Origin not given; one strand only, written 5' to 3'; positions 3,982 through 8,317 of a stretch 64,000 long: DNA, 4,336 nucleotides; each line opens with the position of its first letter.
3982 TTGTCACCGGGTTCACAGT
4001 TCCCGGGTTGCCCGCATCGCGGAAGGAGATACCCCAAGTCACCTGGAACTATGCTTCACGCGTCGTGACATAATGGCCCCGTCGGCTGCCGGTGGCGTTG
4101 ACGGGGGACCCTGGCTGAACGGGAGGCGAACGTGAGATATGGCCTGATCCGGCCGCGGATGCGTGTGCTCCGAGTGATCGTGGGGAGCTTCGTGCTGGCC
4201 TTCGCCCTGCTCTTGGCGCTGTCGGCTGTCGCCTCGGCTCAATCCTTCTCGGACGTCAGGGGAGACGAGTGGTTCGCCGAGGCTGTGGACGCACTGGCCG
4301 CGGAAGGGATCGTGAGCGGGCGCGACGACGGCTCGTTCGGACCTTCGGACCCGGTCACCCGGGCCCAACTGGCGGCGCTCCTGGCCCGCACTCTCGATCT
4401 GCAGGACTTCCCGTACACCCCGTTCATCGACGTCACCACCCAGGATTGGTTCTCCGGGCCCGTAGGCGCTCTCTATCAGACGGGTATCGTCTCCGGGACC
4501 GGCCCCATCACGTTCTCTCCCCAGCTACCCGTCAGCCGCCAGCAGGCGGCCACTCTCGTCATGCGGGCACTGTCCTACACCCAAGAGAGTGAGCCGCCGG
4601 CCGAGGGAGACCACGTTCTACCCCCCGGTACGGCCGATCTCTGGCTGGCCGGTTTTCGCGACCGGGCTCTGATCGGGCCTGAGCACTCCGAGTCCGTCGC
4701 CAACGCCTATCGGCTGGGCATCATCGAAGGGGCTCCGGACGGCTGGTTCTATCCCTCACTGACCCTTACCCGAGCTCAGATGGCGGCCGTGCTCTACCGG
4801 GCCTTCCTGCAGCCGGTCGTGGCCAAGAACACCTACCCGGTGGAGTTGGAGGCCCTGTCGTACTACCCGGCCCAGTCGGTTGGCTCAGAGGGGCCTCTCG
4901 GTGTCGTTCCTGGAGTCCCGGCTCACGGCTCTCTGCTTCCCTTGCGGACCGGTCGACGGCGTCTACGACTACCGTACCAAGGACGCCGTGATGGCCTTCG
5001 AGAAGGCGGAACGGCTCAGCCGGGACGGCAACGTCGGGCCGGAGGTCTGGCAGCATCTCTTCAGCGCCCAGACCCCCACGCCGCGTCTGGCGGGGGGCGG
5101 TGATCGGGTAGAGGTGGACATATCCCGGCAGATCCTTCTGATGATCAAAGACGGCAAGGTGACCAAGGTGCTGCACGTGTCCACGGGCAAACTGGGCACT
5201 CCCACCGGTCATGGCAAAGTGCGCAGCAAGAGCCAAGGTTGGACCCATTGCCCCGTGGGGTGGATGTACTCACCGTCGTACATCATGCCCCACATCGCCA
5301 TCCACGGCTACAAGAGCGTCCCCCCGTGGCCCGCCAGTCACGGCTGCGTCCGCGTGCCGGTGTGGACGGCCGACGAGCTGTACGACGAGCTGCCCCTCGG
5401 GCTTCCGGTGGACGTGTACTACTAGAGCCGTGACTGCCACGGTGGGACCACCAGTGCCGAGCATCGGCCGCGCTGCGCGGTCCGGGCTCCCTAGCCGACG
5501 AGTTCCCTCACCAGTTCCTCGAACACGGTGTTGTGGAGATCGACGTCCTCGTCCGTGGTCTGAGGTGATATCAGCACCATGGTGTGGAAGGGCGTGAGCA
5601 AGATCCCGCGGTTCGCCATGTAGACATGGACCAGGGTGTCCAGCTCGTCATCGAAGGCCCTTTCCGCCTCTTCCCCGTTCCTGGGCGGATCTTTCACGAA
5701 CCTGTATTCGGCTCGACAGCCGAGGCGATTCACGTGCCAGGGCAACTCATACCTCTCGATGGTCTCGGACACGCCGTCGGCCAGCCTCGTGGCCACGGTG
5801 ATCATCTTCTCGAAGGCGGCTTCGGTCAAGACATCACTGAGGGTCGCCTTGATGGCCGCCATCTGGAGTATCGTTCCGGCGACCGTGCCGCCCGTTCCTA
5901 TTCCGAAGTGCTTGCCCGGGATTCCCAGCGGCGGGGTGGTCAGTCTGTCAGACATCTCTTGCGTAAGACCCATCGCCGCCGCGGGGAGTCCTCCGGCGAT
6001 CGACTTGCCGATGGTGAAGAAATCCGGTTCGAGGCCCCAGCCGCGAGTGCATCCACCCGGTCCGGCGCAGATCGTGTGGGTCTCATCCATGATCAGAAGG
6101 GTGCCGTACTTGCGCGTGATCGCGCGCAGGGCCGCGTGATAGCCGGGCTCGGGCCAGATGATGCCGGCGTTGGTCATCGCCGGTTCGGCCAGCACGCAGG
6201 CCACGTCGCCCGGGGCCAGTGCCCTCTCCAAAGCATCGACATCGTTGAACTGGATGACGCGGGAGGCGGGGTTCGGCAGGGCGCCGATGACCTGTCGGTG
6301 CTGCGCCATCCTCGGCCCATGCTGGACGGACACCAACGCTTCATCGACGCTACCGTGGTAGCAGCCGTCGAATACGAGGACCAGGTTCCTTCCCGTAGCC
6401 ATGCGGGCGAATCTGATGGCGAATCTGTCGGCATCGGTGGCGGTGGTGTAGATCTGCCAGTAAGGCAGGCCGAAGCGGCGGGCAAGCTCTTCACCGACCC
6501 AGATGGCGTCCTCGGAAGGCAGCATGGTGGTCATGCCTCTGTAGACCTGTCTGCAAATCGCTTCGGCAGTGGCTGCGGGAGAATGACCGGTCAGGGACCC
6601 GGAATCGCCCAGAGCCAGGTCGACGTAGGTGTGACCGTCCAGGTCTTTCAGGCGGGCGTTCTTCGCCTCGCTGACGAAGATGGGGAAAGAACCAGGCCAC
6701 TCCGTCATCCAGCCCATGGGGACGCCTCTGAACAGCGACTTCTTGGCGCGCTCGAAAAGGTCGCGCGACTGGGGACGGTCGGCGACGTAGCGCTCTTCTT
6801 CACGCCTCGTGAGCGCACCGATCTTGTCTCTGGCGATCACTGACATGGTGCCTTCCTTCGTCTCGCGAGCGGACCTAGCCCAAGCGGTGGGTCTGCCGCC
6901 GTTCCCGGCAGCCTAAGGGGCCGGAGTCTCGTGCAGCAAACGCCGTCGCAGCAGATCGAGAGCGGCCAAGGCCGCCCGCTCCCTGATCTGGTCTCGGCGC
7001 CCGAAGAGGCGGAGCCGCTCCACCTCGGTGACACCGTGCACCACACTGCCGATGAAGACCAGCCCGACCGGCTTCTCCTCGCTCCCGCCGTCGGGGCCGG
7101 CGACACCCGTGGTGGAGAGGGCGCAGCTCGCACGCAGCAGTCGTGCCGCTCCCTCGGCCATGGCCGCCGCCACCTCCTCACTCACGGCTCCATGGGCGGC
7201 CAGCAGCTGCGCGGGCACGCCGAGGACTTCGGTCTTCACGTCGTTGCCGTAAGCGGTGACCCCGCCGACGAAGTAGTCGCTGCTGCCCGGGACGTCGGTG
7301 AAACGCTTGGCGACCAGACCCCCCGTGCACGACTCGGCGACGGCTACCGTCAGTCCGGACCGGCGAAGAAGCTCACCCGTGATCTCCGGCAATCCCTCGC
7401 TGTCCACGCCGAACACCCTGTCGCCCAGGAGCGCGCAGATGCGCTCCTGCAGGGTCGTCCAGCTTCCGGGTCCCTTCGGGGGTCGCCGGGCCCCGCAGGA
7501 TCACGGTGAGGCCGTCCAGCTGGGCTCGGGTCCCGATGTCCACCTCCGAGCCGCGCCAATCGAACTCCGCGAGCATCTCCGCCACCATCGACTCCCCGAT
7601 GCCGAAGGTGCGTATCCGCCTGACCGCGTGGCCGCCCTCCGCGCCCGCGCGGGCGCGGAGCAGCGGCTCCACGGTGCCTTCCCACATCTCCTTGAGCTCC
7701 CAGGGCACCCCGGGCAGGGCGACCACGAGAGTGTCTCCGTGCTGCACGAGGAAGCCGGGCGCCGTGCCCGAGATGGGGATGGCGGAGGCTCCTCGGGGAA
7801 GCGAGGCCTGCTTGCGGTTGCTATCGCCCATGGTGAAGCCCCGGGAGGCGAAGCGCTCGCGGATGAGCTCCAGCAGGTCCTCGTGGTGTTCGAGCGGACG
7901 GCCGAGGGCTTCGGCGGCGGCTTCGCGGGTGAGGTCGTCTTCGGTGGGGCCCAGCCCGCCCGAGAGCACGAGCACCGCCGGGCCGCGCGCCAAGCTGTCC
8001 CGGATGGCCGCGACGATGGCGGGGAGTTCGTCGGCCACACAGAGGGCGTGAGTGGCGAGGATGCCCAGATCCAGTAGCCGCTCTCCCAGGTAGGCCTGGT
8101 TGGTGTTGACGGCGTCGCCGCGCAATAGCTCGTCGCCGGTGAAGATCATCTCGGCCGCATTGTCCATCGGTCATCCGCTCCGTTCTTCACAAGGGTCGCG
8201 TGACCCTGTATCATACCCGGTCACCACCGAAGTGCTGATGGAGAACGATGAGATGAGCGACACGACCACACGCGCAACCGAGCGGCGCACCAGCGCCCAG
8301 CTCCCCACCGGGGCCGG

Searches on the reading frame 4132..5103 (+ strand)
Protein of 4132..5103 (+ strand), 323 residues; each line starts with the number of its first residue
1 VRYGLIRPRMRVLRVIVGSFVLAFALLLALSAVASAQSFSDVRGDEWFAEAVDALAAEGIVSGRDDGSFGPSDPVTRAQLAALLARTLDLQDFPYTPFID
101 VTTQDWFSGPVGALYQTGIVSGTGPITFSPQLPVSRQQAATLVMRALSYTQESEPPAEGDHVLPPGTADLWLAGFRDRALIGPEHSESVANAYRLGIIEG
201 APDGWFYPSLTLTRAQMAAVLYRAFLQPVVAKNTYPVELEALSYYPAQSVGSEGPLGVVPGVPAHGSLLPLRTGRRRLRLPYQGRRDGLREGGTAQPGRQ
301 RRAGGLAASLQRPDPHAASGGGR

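Call 60: search_protein_families(library=pfam, proteins=[window:4132-5103:+], max_evalue=0.0001)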
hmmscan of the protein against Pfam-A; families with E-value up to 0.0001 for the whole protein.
window:4132-5103:+ (323 aa): 1 family
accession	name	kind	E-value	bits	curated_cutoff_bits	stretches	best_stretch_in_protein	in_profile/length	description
PF00395.25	SLH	-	2.4e-37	127.1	20.8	3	38-81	1-44/44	S-layer homology domain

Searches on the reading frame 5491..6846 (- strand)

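Call 60: search_protein_families(library=pfam, proteins=[window:5491-6846:-], max_evalue=0.0001)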
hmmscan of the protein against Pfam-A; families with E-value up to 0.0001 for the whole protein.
window:5491-6846:- (451 aa): 1 family
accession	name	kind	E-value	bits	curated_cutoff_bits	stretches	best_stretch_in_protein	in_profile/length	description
PF00202.27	Aminotran_3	-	5.6e-43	147.6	30.5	1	53-434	8-389/403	Aminotransferase class-III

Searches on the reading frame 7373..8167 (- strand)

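Call 60: search_protein_families(library=pfam, proteins=[window:7373-8167:-], max_evalue=0.0001)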
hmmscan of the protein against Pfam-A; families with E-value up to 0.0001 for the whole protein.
window:7373-8167:- (264 aa): 2 families
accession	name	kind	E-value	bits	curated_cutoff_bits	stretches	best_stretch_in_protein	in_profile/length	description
PF00994.29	MoCF_biosynth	-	8.2e-32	110.3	26.6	1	7-171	2-143/144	Probable molybdopterin binding domain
PF18146.6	CinA_KH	-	3.8e-05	24.1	27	1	183-238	2-57/73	Damage-inducible protein CinA KH domain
